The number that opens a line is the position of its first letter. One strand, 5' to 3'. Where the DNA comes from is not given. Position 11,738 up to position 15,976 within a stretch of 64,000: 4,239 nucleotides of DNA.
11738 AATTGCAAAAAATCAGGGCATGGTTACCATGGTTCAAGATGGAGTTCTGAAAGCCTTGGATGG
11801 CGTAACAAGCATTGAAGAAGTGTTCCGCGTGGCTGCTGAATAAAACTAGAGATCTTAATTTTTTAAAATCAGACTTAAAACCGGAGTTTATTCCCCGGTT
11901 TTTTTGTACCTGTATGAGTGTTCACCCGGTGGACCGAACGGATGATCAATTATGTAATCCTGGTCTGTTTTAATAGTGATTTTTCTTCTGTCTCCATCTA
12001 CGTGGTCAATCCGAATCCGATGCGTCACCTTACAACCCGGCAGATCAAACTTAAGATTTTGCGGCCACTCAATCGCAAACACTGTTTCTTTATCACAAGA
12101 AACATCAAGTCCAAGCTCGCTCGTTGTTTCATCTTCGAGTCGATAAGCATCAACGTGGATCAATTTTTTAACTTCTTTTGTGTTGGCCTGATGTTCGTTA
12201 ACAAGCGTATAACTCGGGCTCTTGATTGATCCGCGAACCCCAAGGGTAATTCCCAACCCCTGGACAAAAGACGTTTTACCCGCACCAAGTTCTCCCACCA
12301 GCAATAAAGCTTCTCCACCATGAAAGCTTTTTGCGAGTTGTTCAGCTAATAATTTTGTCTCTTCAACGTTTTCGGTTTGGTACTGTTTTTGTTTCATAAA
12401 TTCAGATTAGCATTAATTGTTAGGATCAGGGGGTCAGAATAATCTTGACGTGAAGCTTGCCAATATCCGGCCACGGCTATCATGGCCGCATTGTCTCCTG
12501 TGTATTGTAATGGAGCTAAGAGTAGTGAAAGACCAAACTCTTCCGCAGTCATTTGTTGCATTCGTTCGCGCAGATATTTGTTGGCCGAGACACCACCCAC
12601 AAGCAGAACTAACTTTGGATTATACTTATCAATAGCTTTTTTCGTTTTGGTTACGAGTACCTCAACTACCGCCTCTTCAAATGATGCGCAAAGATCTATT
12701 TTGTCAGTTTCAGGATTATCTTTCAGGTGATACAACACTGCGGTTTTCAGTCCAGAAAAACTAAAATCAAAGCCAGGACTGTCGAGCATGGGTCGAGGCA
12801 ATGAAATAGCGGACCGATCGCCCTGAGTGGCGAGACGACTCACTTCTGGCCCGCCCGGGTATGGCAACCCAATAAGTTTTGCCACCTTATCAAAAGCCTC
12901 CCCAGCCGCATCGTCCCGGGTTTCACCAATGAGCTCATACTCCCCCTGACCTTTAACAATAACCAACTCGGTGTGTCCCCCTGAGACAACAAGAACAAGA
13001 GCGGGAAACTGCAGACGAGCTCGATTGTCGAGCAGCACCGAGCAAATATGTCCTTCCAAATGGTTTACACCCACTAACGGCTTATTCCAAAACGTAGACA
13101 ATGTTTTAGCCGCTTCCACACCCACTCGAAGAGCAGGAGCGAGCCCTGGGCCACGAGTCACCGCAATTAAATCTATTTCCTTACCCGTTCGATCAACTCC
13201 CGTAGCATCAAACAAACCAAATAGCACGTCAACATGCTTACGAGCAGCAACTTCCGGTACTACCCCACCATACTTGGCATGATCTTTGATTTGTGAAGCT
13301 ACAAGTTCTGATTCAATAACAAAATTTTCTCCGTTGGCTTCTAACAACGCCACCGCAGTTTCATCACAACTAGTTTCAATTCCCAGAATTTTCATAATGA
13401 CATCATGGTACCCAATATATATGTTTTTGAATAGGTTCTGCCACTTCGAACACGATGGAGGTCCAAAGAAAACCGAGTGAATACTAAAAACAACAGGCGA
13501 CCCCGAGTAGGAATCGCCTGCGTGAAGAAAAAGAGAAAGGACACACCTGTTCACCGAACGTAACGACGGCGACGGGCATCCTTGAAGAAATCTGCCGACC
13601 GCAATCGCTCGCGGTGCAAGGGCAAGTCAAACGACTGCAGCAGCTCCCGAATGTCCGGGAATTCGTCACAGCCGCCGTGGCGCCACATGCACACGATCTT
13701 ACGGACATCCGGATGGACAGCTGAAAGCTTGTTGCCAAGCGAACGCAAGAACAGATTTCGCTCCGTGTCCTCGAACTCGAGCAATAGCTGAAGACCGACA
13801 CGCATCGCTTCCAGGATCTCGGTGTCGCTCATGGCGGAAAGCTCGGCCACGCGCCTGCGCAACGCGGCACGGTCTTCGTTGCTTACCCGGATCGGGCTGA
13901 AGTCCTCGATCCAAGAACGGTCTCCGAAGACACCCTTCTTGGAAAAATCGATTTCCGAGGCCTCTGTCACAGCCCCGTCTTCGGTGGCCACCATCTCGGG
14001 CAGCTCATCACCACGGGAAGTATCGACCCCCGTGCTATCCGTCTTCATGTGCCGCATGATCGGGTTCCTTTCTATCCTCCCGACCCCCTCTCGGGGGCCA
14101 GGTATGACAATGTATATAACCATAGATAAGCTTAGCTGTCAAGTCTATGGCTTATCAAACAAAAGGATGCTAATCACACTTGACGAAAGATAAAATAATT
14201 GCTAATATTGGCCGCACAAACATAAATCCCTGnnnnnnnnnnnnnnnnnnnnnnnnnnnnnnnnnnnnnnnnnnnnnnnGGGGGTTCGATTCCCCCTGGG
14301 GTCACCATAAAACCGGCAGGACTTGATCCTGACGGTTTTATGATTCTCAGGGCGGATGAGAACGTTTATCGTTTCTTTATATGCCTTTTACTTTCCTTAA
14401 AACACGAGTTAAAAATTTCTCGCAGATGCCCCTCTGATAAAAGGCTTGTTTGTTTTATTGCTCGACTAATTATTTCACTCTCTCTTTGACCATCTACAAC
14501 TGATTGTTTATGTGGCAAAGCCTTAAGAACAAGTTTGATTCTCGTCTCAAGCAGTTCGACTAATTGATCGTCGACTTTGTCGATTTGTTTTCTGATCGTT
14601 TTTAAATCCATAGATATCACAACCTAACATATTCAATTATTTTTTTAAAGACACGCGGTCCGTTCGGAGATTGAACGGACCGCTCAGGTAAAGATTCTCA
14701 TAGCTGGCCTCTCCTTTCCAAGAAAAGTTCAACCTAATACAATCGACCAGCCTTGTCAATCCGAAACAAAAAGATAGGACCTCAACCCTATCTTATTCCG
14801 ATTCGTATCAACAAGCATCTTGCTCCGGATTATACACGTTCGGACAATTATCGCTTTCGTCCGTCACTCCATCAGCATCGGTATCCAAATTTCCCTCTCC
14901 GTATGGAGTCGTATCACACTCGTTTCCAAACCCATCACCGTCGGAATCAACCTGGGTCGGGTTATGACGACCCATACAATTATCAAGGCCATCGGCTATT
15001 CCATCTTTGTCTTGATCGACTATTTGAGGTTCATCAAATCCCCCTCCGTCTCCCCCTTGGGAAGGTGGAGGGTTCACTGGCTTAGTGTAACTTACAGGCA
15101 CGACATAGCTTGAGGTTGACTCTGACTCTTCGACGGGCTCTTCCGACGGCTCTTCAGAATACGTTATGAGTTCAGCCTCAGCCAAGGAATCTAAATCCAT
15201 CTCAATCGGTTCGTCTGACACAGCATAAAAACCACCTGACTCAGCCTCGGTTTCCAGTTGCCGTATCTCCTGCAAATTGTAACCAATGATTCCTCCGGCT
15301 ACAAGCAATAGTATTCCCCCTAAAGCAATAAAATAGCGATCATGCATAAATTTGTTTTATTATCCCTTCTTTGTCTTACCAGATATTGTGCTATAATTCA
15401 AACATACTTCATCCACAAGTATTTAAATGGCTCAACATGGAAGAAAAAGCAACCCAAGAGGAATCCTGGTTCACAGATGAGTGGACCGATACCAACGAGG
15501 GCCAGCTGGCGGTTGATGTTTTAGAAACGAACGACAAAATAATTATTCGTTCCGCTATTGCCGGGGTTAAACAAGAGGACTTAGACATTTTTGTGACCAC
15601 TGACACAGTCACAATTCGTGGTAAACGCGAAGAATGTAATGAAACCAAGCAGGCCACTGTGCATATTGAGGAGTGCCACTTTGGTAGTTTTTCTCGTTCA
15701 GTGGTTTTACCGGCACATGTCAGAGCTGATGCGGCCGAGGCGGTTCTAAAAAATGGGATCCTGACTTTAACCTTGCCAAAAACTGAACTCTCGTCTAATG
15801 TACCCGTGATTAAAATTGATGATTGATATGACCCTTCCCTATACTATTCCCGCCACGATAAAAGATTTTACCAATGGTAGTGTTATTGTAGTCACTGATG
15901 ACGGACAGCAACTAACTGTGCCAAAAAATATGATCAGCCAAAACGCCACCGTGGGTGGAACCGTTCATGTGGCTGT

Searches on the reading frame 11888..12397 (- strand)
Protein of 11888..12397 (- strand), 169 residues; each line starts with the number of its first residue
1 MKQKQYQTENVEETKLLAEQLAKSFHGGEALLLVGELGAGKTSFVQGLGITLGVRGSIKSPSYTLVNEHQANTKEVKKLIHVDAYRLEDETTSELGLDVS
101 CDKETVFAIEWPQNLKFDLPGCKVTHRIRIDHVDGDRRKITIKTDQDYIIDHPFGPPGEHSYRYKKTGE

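Call 75: search_protein_families(library=pfam, proteins=[window:11888-12397:-], max_evalue=0.001)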
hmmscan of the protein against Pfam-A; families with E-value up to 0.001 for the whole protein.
window:11888-12397:- (169 aa): 1 family
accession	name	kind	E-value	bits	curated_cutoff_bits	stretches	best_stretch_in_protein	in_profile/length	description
PF02367.23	TsaE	-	2.7e-31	108.6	26.6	1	9-139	2-127/128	Threonylcarbamoyl adenosine biosynthesis protein TsaE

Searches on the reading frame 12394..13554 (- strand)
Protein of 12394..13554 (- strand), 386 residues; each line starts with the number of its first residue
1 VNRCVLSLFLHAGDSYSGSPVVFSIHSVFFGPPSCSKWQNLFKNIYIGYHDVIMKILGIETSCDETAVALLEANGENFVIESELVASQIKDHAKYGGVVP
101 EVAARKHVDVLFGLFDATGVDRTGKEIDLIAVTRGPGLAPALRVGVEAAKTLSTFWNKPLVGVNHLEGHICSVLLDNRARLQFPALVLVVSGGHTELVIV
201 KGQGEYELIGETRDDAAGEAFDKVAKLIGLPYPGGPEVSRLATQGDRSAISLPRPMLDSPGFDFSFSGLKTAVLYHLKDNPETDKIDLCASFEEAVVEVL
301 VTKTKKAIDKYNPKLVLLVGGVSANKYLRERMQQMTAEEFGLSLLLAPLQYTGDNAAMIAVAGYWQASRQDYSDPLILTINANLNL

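Call 75: search_protein_families(library=pfam, proteins=[window:12394-13554:-], max_evalue=0.001)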
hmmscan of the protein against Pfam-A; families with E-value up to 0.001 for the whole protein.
window:12394-13554:- (386 aa): 2 families
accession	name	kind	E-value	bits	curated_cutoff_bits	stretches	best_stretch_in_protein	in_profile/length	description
PF00814.31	TsaD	-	5.1e-90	302.2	24.8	1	82-360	4-263/264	tRNA N6-adenosine threonylcarbamoyltransferase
PF22521.2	HypF_C_2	-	2.2e-05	24.8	27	1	281-339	162-220/241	Carbamoyltransferase, Kae1-like Domain, second subdomain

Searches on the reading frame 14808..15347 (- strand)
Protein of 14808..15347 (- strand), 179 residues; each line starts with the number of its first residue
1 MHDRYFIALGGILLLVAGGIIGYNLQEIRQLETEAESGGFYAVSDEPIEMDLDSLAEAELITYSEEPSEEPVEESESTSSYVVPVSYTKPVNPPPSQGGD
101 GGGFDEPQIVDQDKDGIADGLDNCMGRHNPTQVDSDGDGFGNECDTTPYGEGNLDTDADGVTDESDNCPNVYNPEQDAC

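Call 76: search_protein_families(library=pfam, proteins=[window:14808-15347:-], max_evalue=0.001)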
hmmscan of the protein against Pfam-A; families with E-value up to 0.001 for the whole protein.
window:14808-15347:- (179 aa): 1 family
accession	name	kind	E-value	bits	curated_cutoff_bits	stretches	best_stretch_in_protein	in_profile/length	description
PF02412.23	TSP_3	-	3.4e-11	43.1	25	1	134-176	2-36/36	Thrombospondin type 3 repeat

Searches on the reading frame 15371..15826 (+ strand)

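Call 76: search_protein_families(library=pfam, proteins=[window:15371-15826:+], max_evalue=0.001)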
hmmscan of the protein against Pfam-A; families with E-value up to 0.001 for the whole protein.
window:15371-15826:+ (151 aa): 2 families
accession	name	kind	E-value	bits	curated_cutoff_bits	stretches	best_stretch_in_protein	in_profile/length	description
PF00011.27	HSP20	-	1.1e-18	67.7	20.8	1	50-147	2-97/102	Hsp20/alpha crystallin family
PF17886.7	ArsA_HSP20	-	7e-06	26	22.5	1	54-133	1-61/63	HSP20-like domain found in ArsA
